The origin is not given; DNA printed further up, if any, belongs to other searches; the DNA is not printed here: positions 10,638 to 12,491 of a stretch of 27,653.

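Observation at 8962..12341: Tandem exported double-hotdog (MaoC-like) proteins inside the gln cluster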

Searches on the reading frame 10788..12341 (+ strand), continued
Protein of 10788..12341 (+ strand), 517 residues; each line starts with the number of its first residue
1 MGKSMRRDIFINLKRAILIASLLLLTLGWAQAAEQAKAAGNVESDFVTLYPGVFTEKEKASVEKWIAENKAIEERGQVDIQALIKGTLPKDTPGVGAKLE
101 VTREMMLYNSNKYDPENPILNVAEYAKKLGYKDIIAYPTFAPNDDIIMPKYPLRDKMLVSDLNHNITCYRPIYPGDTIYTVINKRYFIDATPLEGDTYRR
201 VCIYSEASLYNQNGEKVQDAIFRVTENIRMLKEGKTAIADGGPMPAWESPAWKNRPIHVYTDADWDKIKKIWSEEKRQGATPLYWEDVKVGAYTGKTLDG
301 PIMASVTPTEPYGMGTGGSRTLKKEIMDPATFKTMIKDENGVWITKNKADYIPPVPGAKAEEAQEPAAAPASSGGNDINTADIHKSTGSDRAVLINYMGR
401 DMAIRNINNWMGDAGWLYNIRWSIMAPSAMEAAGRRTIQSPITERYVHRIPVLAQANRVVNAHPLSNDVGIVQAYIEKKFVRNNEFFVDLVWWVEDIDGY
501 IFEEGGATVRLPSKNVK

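Call 51: search_protein_families(library=ncbifam, proteins=[L027:6524-8182:+, L027:8255-9247:+, L027:9253-9945:+, L027:11592-12098:+, L027:12595-14571:+, L082:828-1367:+, L013:9057-9899:+], max_evalue=0.00001)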
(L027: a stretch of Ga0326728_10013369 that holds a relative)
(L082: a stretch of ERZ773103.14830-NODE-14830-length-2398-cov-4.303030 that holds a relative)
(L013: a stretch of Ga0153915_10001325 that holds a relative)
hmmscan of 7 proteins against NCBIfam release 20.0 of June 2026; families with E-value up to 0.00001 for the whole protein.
L027:6524-8182:+ (553 aa): 19 families
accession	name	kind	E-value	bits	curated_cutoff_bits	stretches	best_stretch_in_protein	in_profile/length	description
NF038196.1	ferrodoxin_EFR1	subfamily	3.8e-20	73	75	2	65-168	1-102/242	EFR1 family ferrodoxin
TIGR01944.1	rnfB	subfamily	1.5e-11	44.2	68.7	1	391-449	112-164/190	RnfABCDGE type electron transport complex subunit B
TIGR01971.1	NuoI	subfamily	7e-11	41.8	113.05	1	391-448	41-101/121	NADH-quinone oxidoreductase, chain I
NF045874.1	Vhu_polyferre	exception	3.7e-10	39.1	600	1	355-475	129-245/381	F420-non-reducing hydrogenase associated-polyferredoxin VhuB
NF005415.0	PRK06991.1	equivalog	6.8e-10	39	281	1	391-447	84-134/284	electron transport complex subunit RsxB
NF003475.0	PRK05113.1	equivalog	6.6e-09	35.9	203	0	391-448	112-163/190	electron transport complex subunit RsxB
NF005501.0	PRK07116.1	subfamily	6.3e-08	32.2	198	0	100-152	71-122/161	flavodoxin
NF042909.1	FMH_DH_FwdF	exception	6.6e-08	32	375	1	350-475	174-313/336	tungsten-dependent formylmethanofuran dehydrogenase subunit FwdF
TIGR01753.1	flav_short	equivalog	4.1e-07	30.6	123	1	64-145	2-88/140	flavodoxin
NF045480.1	FdxA_Actino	equivalog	4.2e-07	30.2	125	0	354-424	7-69/107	ferredoxin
NF004539.0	PRK05888.1-5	equivalog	1e-06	28.5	225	0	391-445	60-117/162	NADH-quinone oxidoreductase subunit NuoI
NF008316.0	PRK11104.1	equivalog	1.6e-06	28.1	142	1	62-144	2-86/177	menaquinone-dependent protoporphyrinogen IX dehydrogenase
TIGR00402.1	napF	equivalog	1.9e-06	27.9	102.2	1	359-473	38-148/149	ferredoxin-type protein NapF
TIGR02700.1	flavo_MJ0208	hypoth_equivalog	2.2e-06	27.1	251.35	0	419-474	139-195/234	dihydromethanopterin reductase (acceptor)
NF004049.0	PRK05568.1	equivalog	5e-06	26.9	206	0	63-146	4-91/142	flavodoxin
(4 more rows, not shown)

L027:8255-9247:+ (331 aa): 3 families
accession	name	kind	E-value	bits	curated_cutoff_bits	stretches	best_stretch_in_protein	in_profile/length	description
TIGR02163.1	napH_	subfamily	6.9e-22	78.2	213.05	2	211-294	159-249/255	NapH/MauN family ferredoxin-type protein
NF007013.0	PRK09477.1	equivalog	3.7e-21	75.5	234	2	8-158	23-174/286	quinol dehydrogenase ferredoxin subunit NapH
NF046105.1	TransRegNosR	equivalog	3.2e-17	62.1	1000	2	210-290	585-664/680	transcriptional regulator NosR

L027:9253-9945:+ (231 aa): 34 families (the best 25 are shown)
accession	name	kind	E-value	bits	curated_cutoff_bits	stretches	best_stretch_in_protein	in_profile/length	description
NF007012.0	PRK09476.1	equivalog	3e-36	124.9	269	1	63-230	43-207/254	ferredoxin-type protein NapG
TIGR00397.1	mauM_napG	subfamily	3.8e-25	88.7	178.85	1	60-229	34-197/213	MauM/NapG family ferredoxin-type protein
TIGR00402.1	napF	equivalog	6.6e-14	52.1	102.2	1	66-221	22-146/149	ferredoxin-type protein NapF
TIGR02179.1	PorD_KorD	subfamily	1.1e-13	51.1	60.05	0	79-138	25-74/78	2-oxoacid:acceptor oxidoreductase, delta subunit, pyruvate/2-ketoisovalerate family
TIGR01971.1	NuoI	subfamily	2.9e-13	49.5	113.05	1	167-221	46-96/121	NADH-quinone oxidoreductase, chain I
NF042909.1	FMH_DH_FwdF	exception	2.7e-12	46.4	375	1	79-222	99-241/336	tungsten-dependent formylmethanofuran dehydrogenase subunit FwdF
NF040684.1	PorD_Arch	equivalog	2.1e-11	43.7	120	0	201-221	57-77/85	pyruvate synthase subunit PorD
NF009053.0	PRK12387.1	subfamily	5.5e-11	42.5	204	1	78-163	37-110/180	formate hydrogenlyase complex iron-sulfur subunit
NF004543.0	PRK05888.2-5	equivalog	1.5e-10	40.9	243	1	79-138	59-117/217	NADH-quinone oxidoreductase subunit NuoI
NF004538.0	PRK05888.1-4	equivalog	2.7e-10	40.1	135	0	167-222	65-116/162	NADH-quinone oxidoreductase subunit NuoI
NF040612.1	F420_dehyd_FpoI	exception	3.3e-10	39.9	180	0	150-222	35-98/135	F420H2 dehydrogenase subunit FpoI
NF058577.1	FdxA_fam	equivalog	7.7e-10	38.8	65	0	79-97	7-25/52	4Fe-4S ferredoxin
NF004914.0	PRK06273.1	equivalog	3.2e-09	36.8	163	0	167-220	55-107/167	ferredoxin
NF004536.0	PRK05888.1-1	equivalog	9e-09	34.9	212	0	79-97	97-115/180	NADH-quinone oxidoreductase subunit NuoI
NF007203.0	PRK09624.1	equivalog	1.1e-08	35.2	171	0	201-227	76-102/105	pyuvate ferredoxin oxidoreductase subunit delta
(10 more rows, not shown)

L027:11592-12098:+ (169 aa): 0 families

L027:12595-14571:+ (659 aa): 80 families (the best 25 are shown)
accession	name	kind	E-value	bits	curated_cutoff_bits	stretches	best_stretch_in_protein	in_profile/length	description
NF041087.1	bile_acid_BaiCD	equivalog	1.6e-114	383.4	825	1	9-658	1-642/642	bile acid Fe-S flavoenzyme BaiCD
TIGR03997.1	mycofact_OYE_2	equivalog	1.3e-105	354.2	793.15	1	11-658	1-645/645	mycofactocin system FadH/OYE family oxidoreductase 2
NF045599.1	bili_reduct_long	exception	1.8e-105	353.5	750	1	12-658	1-641/641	bilirubin reductase, long form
TIGR03996.1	mycofact_OYE_1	hypoth_equivalog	6.9e-54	183.4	627.9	1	51-653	40-631/633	mycofactocin system FadH/OYE family oxidoreductase 1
NF045592.1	bili_reduct_N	equivalog_domain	2.5e-48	165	425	1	12-358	2-349/363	bilirubin reductase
NF006101.0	PRK08255.1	equivalog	1.3e-36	126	1078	1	8-340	395-730/768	bifunctional salicylyl-CoA 5-hydroxylase/oxidoreductase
NF010047.0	PRK13523.1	equivalog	1.1e-33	116.8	431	1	11-347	4-327/339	NADPH dehydrogenase NamA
NF007899.0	PRK10605.1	subfamily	5.8e-22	78.4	403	1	136-340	142-337/365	N-ethylmaleimide reductase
NF009410.0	PRK12771.1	subfamily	2.7e-19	69.1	516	1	392-502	134-248/566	NAD(P)-binding protein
TIGR01350.1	lipoamide_DH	equivalog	1e-17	64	408.8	1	472-617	122-273/461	dihydrolipoyl dehydrogenase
NF004943.0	PRK06292.2-1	equivalog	2.3e-16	59.6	432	1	474-615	125-272/456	dihydrolipoyl dehydrogenase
TIGR01317.1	GOGAT_sm_gam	subfamily_domain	3.3e-15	55.9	447.7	1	395-501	142-250/485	glutamate synthase small subunit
NF003437.0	PRK04965.1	equivalog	4.8e-15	55.4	392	1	480-615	99-241/378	NADH:flavorubredoxin reductase NorW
NF045765.1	PhenlGlyoxDHPadH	equivalog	1e-13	51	475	1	479-614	98-242/416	NADH-dependent phenylglyoxylate dehydrogenase subunit epsilon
NF005560.0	PRK07233.1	equivalog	2.2e-13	49.9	252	1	398-443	2-47/435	hypothetical protein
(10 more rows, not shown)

L082:828-1367:+ (180 aa): 0 families

L013:9057-9899:+ (281 aa): 0 families

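Call 52: search_solved_structures(query=A2, max_evalue=10, show_alignments=5)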
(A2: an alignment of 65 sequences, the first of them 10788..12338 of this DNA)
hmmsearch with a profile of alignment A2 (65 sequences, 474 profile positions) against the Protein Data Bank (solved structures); distinct sequences matched with E-value up to 10: 11.
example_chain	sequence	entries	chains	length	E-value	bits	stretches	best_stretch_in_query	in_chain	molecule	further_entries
8y21_C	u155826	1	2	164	5e-06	28.7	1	60-185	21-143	(3R)-hydroxyacyl-ACP dehydratase subunit HadA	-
7svt_A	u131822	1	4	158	5.5e-06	28.6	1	61-186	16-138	HadA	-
4rlj_A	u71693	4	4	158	5.5e-06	28.6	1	61-186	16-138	(3R)-hydroxyacyl-ACP dehydratase subunit HadA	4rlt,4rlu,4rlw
5zy8_A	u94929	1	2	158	0.00015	23.8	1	62-160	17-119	UPF0336 protein Rv0637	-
4rv2_A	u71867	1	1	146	0.0002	23.4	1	59-147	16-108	UPF0336 protein MSMEG_1340/MSMEI_1302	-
8hgn_A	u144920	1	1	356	0.00054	22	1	62-152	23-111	Beta-methylmalyl-CoA dehydratase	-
1q6w_A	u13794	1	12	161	0.003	19.6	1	53-188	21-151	monoamine oxidase regulatory protein, putative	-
5i7n_A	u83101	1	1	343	0.011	17.7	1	61-146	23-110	MaoC-like dehydratase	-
5cpg_A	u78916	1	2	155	0.073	15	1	62-144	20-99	(R)-specific enoyl-CoA hydratase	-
3exz_A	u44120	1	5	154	0.1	14.5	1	64-190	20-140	MaoC-like dehydratase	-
3e0j_B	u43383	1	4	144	0.35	12.7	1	6-80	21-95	DNA polymerase subunit delta-3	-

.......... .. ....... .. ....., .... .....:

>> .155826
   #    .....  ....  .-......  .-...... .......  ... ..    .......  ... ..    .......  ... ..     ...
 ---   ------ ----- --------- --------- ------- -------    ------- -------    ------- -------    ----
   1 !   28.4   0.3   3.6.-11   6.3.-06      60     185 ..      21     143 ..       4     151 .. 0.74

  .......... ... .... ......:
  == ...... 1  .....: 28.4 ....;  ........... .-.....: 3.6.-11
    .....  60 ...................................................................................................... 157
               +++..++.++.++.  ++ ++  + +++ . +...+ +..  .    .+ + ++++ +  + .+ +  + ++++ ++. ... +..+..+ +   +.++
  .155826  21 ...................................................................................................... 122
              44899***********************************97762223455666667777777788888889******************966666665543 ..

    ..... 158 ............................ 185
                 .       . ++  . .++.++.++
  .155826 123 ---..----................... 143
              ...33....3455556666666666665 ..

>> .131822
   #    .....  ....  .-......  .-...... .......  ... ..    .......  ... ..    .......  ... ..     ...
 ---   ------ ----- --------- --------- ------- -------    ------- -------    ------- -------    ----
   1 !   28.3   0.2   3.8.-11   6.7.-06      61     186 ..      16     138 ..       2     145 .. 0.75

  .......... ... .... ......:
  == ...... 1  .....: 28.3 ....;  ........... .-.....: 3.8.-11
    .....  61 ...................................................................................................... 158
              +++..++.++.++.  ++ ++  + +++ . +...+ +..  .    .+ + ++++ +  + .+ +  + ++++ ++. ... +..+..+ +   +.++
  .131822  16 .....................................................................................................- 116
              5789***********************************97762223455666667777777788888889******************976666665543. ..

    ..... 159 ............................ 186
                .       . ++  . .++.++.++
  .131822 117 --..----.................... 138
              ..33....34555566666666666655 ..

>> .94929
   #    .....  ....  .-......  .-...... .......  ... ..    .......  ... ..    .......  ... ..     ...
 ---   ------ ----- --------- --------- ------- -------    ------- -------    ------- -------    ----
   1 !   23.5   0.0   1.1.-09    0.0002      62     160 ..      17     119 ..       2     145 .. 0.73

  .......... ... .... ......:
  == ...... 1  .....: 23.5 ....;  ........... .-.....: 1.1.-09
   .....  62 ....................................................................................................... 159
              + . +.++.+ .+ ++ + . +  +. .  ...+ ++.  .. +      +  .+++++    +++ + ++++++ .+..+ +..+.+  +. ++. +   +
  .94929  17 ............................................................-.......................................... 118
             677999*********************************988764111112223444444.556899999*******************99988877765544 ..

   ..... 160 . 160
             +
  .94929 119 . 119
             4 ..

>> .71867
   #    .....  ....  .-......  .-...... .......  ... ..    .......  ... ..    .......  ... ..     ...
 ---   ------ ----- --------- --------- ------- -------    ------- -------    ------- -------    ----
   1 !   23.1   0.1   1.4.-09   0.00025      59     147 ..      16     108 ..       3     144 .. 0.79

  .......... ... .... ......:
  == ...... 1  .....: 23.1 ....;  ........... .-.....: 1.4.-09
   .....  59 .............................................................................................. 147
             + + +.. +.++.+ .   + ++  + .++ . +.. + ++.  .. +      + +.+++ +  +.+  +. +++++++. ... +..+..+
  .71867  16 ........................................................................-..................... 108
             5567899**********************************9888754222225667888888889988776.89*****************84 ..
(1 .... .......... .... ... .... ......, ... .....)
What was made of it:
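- On PF13452 FAS1_DH_region / HadA-like N-terminal hotdog: The family profile matches HadA at E 5e-6 (call 52).
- Closest known: Double-hotdog MaoC-type hydratases: mesaconyl-CoA hydratase MeaC. Same: The N-half of MeaC is weakly detectable by profile (E 5e-4; call 52).
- The profile matches only HadA-like N-halves (call 52).
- Tried and rejected: Only the family profile reached HadA (call 52).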

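Call 61: search_protein_families(library=pfam, alignment_id=A3, max_evalue=0.00001)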
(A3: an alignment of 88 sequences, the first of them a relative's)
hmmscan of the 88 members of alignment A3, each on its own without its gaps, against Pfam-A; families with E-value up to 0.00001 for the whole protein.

A. member 1, L029:11881-13107:+ (409 aa): 2 families
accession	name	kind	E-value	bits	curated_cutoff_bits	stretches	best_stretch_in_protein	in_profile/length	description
PF00557.29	Peptidase_M24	-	1e-36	127.1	23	1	179-390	2-208/208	Metallopeptidase family M24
PF01321.24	Creatinase_N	-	4.3e-08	34.2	22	1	23-160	1-117/128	Creatinase/Prolidase N-terminal domain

B. families by the number of members that match (of 88 scanned): 97 families (the first 25 are shown)
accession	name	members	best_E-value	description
PF00890.30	FAD_binding_2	6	9.4e-48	FAD binding domain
PF07992.20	Pyr_redox_2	6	1.1e-32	Pyridine nucleotide-disulphide oxidoreductase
PF01266.30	DAO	6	3.7e-14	FAD dependent oxidoreductase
PF03486.20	HI0933_like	6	7.1e-13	HI0933-like protein Rossmann domain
PF12831.13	FAD_oxidored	5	1.2e-13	FAD dependent oxidoreductase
PF13450.12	NAD_binding_8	5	6.5e-13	NAD(P)-binding Rossmann-like domain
PF00724.26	Oxidored_FMN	4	7.8e-56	NADH:flavin oxidoreductase / NADH oxidase family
PF00070.33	Pyr_redox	4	1.7e-16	Pyridine nucleotide-disulphide oxidoreductase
PF13738.12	Pyr_redox_3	4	3.9e-14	Pyridine nucleotide-disulphide oxidoreductase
PF13416.11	SBP_bac_8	4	6.3e-09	Bacterial extracellular solute-binding protein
PF00005.33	ABC_tran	3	1.8e-30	ABC transporter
PF01262.27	AlaDh_PNT_C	3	2.6e-08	Alanine dehydrogenase/PNT, C-terminal domain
PF01494.25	FAD_binding_3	3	6.4e-08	FAD binding domain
PF01946.23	Thi4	3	1.2e-06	Thi4 family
PF00496.27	SBP_bac_5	2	1.6e-73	Bacterial extracellular solute-binding proteins, family 5 Middle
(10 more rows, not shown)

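Call 63: search_protein_families(library=pfam, proteins=[L011:1376-3355:+, L013:5483-7369:+, L017:6645-8879:-, L020:2727-4286:-, L016:2792-4066:+, L016:5922-7721:-, L017:4182-6005:-, L011:5195-5659:-, L015:11746-12183:+, L015:12408-13349:+], max_evalue=0.0001)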
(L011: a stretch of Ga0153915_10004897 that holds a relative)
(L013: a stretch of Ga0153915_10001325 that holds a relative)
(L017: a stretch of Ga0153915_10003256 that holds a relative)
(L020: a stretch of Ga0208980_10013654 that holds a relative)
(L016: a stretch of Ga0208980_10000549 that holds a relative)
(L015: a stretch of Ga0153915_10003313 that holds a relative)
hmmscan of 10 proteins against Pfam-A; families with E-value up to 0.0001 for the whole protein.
L011:1376-3355:+ (660 aa): 0 families

L013:5483-7369:+ (629 aa): 0 families

L017:6645-8879:- (745 aa): 0 families

L020:2727-4286:- (520 aa): 0 families

L016:2792-4066:+ (425 aa): 5 families
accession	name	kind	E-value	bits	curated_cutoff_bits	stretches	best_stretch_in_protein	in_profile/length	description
PF13649.12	Methyltransf_25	-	1.2e-13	51.9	27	1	135-229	2-97/97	Methyltransferase domain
PF13847.12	Methyltransf_31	-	1.2e-13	51.4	27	1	133-236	6-112/145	Methyltransferase domain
PF08241.18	Methyltransf_11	-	1.5e-12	48.4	21.2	1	135-233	1-95/95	Methyltransferase domain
PF08242.18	Methyltransf_12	-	5.3e-11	43.6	30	1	135-231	1-98/98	Methyltransferase domain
PF01209.24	Ubie_methyltran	-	3.5e-07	30.3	20.1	1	122-249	39-166/233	ubiE/COQ5 methyltransferase family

L016:5922-7721:- (600 aa): 0 families

L017:4182-6005:- (608 aa): 2 families
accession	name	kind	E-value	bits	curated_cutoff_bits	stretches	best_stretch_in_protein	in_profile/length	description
PF01136.24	Peptidase_U32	-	2.7e-75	253.1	22.4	1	77-303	3-232/233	Peptidase family U32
PF12392.13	DUF3656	-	1.2e-19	71.5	22.1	1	378-490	1-106/109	Collagenase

L011:5195-5659:- (155 aa): 0 families

L015:11746-12183:+ (146 aa): 4 families
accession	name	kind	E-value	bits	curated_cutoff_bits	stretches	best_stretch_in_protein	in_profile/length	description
PF00036.39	EF-hand_1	-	1.4e-09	37.3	25.4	0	102-118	9-25/29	EF hand domain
PF13202.12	EF-hand_5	-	5.7e-08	32.3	25.9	0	102-118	8-24/25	EF hand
PF13405.12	EF-hand_6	-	7.9e-08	31.8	25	0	50-69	4-23/30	EF-hand domain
PF13499.12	EF-hand_7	-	2.2e-06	28.3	30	0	50-67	44-61/67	EF-hand domain pair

L015:12408-13349:+ (314 aa): 1 family
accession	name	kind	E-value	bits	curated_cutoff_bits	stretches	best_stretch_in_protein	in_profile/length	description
PF13577.12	SnoaL_4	-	2.8e-09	37.5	24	1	126-205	67-125/126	SnoaL-like domain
